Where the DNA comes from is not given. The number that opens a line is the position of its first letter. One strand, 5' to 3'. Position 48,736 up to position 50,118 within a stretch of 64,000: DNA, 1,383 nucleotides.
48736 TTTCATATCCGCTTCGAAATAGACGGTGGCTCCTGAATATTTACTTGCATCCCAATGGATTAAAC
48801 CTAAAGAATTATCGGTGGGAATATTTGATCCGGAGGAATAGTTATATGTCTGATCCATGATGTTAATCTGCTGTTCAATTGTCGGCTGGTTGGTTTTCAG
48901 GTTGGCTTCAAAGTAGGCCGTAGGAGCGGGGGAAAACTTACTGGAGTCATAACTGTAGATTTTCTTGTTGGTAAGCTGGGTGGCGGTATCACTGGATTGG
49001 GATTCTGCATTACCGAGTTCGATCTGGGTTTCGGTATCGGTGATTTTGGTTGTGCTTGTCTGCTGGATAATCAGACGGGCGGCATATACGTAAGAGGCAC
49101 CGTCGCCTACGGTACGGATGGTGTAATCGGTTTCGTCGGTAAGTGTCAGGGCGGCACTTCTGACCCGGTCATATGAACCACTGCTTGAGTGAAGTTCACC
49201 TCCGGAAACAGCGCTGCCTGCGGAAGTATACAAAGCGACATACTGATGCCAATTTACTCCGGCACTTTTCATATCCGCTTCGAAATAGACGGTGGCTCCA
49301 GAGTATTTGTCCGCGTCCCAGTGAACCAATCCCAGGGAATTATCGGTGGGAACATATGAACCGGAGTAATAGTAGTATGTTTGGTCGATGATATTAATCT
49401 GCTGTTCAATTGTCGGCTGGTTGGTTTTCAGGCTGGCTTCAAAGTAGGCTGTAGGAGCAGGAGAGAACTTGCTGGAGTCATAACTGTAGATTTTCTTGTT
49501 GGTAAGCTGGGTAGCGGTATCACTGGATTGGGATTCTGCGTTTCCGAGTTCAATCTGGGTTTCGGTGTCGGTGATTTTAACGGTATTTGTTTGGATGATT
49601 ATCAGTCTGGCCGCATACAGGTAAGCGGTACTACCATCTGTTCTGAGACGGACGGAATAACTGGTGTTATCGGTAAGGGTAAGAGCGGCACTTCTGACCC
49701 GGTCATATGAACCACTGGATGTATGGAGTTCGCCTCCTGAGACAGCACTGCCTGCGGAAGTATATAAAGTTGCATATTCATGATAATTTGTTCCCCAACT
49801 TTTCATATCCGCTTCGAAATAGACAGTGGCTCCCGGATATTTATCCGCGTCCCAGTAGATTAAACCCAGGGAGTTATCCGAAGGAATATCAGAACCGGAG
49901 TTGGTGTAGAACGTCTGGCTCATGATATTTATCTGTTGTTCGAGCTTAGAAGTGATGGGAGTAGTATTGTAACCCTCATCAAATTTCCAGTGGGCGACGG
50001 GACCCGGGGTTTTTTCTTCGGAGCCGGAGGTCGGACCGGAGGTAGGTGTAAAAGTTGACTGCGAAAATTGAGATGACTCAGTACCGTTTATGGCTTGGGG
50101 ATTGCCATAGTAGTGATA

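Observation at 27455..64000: ~37-kb same-strand locus of four giant secreted proteins (three LamG-repeat paralogs plus one beta-helix/tail-fibre-like mega-protein), linked by overlapping start/stop codons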

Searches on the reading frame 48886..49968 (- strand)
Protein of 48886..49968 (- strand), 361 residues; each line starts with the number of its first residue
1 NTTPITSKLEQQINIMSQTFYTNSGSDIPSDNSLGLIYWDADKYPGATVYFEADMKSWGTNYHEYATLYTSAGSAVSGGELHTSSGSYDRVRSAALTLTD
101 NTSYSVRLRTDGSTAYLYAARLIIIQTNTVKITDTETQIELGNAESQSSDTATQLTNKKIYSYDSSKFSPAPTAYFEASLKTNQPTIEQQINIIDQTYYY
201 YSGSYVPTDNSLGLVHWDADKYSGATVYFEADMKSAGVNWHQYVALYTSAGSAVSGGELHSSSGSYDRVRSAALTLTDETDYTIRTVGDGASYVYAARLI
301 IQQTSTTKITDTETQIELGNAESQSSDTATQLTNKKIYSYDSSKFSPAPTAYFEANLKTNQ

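Call 73: predict_structure(alignment_id=A2)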
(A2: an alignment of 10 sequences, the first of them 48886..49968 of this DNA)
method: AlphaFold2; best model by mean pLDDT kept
length: 361 residues; sequences in the alignment: 10
mean_pLDDT: 64.8   pTM: 0.40
mean pLDDT of the five models: 64.8, 64.3, 62.5, 61.3, 60.2
residues with pLDDT >= 90: 34; 70-90: 177; 50-70: 29; < 50: 121
segments of 3 or more residues with pLDDT < 50: 1-8, 129-186, 306-342, 344-361
pLDDT, mean of each block of 10 residues (from residue 1): 37 75 87 73 75 81 88 88 78 85 86 85 67 34 23 29 39 34 48 76 84 79 78 80 90 90 75 85 87 82 52 27 25 34 43 36 36
secondary structure, 60 per line:
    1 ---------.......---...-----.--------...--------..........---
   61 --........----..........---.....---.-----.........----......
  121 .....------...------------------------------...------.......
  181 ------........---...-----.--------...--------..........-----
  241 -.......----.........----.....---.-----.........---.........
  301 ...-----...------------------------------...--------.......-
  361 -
elements in order: E10-16 E20-22 E37-39 E48-57 E63-70 E75-84 E88-92 E102-110 E115-125 E174-180 E187-194 E198-200 E215-217 E226-235 E242-248 E253-261 E266-270 E280-288 E292-303 E353-359

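Call 101: search_protein_representatives(alignment_id=A2)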
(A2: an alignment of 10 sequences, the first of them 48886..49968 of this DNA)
Query: 10 sequences, 370 profile positions. Proteins with E-value up to 0.001 (for the whole library): 1128; up to 1e-10: 701; up to 1e-30: 192. The best 150 are listed.
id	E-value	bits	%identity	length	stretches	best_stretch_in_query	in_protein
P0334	0.0e+00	1170.2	-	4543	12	58-370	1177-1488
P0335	0.0e+00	1013.5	-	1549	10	62-370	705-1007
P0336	1.9e-289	974.7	-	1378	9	61-370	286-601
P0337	7.5e-277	933.3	-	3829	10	62-370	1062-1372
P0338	6.3e-257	867.7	-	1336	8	4-292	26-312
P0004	1.5e-245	830.3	-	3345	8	58-370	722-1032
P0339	4.2e-241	815.7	-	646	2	7-328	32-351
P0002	1.6e-240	813.7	-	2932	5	69-368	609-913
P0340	3.1e-225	763.4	-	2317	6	73-369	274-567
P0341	2.7e-214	727.5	-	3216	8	63-370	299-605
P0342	4.5e-213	723.4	-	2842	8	58-370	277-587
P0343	8.9e-189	643.5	-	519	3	116-293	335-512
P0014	3.9e-188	641.4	-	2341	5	2-370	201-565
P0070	7.6e-183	624.0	-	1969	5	2-370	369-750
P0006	6.3e-181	617.7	-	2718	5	3-370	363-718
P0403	1.1e-54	202.2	-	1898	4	34-184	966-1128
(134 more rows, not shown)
